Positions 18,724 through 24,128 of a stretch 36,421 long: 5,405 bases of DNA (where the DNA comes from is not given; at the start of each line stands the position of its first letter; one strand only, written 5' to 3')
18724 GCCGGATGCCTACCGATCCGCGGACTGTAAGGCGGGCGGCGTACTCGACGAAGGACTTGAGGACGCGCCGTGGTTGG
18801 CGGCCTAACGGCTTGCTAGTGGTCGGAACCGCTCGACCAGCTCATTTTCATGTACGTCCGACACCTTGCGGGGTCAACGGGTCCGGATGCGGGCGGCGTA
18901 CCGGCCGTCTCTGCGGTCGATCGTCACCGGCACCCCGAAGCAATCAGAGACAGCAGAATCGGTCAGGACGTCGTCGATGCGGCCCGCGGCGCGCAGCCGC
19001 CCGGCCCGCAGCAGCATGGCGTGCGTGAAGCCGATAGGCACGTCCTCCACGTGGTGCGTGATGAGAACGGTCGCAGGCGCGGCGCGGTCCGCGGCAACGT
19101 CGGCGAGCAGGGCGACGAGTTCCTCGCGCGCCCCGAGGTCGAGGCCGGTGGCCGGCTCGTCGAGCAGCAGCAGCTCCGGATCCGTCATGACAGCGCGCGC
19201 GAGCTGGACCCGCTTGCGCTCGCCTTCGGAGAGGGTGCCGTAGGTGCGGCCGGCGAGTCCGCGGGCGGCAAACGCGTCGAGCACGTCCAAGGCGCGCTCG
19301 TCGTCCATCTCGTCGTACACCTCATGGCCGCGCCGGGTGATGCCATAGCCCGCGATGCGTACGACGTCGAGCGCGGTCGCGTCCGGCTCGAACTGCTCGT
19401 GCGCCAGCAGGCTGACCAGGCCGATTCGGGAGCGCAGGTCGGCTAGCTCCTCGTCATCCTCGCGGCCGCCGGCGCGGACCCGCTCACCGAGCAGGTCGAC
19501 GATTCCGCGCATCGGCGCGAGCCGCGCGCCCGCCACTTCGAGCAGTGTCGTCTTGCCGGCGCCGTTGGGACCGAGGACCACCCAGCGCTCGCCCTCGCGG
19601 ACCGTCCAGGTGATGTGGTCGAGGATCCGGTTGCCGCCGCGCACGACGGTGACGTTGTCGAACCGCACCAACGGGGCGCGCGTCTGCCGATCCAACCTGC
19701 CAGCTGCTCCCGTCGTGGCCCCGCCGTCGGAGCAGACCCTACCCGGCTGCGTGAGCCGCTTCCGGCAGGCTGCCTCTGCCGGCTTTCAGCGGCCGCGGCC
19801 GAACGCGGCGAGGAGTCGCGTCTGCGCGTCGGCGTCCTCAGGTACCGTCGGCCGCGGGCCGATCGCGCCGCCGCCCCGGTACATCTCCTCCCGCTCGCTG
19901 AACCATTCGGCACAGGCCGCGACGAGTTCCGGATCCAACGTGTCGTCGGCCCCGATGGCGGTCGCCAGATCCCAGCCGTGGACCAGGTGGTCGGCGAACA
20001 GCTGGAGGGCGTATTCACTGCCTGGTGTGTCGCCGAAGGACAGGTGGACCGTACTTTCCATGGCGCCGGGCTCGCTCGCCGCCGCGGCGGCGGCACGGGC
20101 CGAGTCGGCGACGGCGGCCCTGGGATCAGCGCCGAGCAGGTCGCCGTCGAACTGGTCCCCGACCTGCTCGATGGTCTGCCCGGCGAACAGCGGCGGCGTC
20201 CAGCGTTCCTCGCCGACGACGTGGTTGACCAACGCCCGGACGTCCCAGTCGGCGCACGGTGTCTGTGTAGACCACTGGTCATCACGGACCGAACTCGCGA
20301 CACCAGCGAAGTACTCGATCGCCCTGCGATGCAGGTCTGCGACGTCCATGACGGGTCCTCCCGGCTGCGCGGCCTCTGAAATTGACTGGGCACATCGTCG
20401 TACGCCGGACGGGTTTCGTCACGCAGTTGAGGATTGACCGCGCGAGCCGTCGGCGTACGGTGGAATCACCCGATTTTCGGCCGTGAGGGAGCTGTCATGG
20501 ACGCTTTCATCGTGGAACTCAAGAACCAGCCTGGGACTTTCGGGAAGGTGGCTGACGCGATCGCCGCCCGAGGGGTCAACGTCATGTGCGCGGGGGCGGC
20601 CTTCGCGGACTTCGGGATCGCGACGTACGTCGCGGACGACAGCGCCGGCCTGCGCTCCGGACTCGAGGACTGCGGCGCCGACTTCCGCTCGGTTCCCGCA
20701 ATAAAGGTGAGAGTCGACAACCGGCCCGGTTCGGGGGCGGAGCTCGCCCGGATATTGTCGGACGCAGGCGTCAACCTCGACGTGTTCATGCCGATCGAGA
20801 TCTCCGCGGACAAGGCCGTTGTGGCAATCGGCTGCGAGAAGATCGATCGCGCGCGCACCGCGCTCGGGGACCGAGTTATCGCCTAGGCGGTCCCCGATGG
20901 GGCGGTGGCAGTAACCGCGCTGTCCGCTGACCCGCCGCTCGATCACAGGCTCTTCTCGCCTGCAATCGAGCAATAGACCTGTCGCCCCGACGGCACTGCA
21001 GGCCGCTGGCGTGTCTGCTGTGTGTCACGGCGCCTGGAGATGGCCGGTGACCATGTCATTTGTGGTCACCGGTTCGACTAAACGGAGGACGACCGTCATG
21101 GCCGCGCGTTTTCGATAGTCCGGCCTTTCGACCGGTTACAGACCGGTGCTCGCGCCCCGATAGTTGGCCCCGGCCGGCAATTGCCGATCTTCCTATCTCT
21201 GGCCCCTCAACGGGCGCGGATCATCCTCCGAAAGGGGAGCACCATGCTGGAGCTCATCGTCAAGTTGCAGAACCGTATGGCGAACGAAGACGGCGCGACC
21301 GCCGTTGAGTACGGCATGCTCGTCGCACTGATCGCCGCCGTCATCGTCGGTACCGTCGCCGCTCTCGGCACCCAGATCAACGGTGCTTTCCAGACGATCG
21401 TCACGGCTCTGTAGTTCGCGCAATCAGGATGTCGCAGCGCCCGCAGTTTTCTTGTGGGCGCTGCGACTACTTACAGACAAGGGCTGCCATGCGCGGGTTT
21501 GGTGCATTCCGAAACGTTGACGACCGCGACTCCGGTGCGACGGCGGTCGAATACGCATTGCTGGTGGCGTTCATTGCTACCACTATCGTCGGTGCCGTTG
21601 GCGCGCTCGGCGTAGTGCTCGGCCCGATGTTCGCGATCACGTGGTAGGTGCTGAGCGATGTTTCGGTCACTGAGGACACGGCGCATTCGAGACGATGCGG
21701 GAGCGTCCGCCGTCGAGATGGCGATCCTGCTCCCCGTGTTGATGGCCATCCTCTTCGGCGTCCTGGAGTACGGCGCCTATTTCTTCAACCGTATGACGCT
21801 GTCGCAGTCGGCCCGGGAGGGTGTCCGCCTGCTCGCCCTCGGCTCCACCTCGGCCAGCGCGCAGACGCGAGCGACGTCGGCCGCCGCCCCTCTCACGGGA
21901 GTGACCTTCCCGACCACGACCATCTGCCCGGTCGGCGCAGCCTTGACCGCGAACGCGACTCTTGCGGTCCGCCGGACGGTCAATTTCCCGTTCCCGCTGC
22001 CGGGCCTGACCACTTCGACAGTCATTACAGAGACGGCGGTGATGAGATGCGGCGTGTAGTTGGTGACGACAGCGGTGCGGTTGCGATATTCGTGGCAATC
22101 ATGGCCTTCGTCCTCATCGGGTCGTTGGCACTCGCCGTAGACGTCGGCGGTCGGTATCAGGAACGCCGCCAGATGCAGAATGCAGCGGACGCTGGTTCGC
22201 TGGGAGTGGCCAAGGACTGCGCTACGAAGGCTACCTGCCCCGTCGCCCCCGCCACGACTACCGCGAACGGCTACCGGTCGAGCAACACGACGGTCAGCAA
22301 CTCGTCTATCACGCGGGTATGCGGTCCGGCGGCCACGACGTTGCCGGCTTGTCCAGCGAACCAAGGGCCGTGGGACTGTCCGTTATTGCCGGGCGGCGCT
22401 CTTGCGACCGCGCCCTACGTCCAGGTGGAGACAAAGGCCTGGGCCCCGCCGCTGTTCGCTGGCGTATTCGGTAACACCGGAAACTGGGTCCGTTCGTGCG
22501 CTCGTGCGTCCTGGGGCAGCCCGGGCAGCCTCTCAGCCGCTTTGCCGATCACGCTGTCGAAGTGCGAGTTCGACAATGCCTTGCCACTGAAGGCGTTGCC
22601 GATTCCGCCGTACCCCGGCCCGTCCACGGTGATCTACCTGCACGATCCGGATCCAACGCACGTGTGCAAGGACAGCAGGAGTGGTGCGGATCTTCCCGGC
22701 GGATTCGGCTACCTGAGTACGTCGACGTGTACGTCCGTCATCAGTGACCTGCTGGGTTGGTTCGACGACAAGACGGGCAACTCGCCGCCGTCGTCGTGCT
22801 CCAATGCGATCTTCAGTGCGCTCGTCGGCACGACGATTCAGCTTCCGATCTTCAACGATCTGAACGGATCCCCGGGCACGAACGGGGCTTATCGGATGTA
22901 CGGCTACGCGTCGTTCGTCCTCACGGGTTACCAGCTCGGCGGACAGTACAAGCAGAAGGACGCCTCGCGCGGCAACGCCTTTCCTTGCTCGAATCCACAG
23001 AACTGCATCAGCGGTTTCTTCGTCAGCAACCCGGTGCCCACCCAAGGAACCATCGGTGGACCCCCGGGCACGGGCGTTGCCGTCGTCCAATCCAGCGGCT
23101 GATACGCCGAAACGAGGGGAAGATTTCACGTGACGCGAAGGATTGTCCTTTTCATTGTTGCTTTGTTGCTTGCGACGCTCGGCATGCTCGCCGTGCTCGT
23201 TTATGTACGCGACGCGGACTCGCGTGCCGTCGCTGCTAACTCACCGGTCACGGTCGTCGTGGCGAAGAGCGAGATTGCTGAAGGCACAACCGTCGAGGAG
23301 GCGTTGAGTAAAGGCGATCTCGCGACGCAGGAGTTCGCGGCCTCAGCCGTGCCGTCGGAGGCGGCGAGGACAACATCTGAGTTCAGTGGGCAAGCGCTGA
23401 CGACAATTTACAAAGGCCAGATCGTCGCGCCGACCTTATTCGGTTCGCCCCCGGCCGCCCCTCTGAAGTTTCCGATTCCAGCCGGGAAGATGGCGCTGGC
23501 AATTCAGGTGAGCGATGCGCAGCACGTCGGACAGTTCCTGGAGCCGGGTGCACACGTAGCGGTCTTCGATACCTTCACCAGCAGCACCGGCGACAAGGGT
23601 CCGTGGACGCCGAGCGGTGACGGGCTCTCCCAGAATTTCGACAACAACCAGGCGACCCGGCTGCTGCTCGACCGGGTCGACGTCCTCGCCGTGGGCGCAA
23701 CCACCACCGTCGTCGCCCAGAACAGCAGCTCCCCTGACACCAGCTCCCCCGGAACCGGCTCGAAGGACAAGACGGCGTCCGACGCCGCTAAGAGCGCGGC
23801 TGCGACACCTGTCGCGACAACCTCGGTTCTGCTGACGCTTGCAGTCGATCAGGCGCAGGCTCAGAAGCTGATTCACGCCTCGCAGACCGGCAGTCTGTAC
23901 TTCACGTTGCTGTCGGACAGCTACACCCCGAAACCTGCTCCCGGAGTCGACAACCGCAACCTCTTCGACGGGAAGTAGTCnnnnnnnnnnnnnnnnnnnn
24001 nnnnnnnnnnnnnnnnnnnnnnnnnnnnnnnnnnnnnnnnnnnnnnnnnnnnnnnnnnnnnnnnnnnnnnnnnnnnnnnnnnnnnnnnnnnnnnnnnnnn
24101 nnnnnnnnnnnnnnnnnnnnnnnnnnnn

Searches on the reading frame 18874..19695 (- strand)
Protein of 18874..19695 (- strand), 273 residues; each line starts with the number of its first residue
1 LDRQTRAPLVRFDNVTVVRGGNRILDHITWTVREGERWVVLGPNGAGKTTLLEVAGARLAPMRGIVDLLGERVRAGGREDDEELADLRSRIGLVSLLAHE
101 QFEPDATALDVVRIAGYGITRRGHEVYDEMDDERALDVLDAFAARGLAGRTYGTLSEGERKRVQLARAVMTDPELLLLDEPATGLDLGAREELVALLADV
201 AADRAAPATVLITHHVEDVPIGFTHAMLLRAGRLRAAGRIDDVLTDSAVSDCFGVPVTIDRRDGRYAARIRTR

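Call 70: search_protein_families(library=pfam, proteins=[window:18874-19695:-], max_evalue=0.001)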
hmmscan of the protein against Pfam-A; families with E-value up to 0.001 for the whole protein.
window:18874-19695:- (273 aa): 2 families
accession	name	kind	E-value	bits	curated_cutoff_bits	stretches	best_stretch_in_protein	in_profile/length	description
PF00005.33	ABC_tran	-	7.8e-26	91.7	25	1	25-182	1-136/137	ABC transporter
PF13304.12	AAA_21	-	4e-10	40.7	27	1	121-214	195-298/304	AAA domain, putative AbiEii toxin, Type IV TA system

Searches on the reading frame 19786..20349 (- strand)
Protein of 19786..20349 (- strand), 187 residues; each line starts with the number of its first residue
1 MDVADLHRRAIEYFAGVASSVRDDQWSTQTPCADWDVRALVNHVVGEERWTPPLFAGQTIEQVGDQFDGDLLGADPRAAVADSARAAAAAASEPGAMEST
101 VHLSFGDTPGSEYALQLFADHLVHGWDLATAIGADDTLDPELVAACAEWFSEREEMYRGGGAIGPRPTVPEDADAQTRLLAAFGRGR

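Call 17: search_protein_families(library=pfam, proteins=[window:19786-20349:-], max_evalue=0.01)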
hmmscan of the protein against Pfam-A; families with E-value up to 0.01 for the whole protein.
window:19786-20349:- (187 aa): 1 family
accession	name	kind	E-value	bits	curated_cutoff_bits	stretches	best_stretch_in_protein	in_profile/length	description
PF11716.13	MDMPI_N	-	3.7e-15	57.3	24.2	1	8-129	2-140/140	Mycothiol maleylpyruvate isomerase N-terminal domain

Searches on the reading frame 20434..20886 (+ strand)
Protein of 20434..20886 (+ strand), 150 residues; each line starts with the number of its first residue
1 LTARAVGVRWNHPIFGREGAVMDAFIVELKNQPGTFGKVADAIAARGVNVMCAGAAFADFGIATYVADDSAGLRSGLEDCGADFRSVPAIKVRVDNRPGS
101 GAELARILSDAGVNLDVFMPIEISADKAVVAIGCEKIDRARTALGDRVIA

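Call 17: search_protein_families(library=pfam, proteins=[window:20434-20886:+], max_evalue=0.01)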
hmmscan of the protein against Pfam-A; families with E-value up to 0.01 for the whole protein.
window:20434-20886:+ (150 aa): 5 families
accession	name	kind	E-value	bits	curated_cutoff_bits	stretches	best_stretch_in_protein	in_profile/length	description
PF01842.31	ACT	-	4.8e-09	36.3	27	2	26-50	4-28/66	ACT domain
PF22629.2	ACT_AHAS_ss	-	0.0003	21.3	27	0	27-51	3-27/67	AHAS small subunit-like ACT domain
PF19571.5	ACT_8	-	0.0004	20.6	23.5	1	27-141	8-122/141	ACT domain pair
PF13291.12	ACT_4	-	0.0037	18.3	27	0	90-116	9-35/80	ACT domain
PF22468.2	ACT_9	-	0.0055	16.9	27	0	29-51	8-30/61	ACT domain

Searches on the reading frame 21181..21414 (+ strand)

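Call 17: search_protein_families(library=pfam, proteins=[window:21181-21414:+], max_evalue=0.01)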
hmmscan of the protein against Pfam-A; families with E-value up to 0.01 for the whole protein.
window:21181-21414:+ (77 aa): 1 family
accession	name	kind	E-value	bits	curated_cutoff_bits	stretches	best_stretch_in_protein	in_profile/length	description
PF04964.19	Flp_Fap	-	7.6e-14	51.7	32.2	1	33-77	2-46/46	Flp/Fap pilin component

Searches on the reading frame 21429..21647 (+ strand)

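Call 17: search_protein_families(library=pfam, proteins=[window:21429-21647:+], max_evalue=0.01)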
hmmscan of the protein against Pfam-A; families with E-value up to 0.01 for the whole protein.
window:21429-21647:+ (72 aa): 1 family
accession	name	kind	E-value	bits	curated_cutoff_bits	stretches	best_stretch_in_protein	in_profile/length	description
PF04964.19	Flp_Fap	-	1.7e-08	34.6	32.2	1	35-66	6-37/46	Flp/Fap pilin component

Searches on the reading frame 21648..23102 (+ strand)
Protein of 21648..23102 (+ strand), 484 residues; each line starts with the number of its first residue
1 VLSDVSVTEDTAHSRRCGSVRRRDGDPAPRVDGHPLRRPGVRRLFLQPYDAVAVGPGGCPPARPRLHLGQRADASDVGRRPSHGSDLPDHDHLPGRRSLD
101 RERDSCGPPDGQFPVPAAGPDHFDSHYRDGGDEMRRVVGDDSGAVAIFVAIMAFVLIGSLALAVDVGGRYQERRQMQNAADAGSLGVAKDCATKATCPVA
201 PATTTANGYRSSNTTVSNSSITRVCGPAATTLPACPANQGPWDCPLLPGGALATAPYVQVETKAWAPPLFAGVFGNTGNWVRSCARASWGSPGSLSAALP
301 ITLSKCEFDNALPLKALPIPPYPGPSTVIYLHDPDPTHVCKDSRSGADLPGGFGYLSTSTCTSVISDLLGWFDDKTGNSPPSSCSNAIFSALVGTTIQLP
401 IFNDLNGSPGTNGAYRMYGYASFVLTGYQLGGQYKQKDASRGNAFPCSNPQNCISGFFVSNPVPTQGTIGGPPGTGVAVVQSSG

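Call 17: search_protein_families(library=pfam, proteins=[window:21648-23102:+], max_evalue=0.01)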
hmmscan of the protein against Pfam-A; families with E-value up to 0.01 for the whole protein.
window:21648-23102:+ (484 aa): 1 family
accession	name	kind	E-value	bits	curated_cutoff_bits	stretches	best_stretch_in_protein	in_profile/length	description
PF13400.11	Tad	-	3.3e-09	37.3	22.3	1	143-189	1-46/47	Putative Flp pilus-assembly TadE/G-like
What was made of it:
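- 21648..23102 (+): TadE/G-like pseudopilin or assembly protein. Pfam Tad (PF13400) 3.3e-09 (call 17).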

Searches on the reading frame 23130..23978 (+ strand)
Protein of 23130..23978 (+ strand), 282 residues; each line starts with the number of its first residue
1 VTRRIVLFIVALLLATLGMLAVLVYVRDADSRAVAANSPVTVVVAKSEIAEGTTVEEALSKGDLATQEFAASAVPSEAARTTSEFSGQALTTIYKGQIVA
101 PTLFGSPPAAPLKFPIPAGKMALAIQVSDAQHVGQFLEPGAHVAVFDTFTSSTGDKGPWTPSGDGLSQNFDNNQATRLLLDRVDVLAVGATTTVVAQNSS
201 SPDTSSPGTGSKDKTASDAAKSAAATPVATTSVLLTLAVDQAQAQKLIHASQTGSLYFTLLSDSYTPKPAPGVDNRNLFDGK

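Call 17: search_protein_families(library=pfam, proteins=[window:23130-23978:+], max_evalue=0.01)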
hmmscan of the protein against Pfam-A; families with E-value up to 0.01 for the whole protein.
window:23130-23978:+ (282 aa): 1 family
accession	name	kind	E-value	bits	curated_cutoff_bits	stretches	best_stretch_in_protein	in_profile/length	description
PF16976.10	RcpC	-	1e-17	64.6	28.8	1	115-260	6-113/114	Flp pilus assembly protein RcpC/CpaB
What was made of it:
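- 23130..23978 (+): RcpC/CpaB. Pfam RcpC 1e-17 (call 17).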
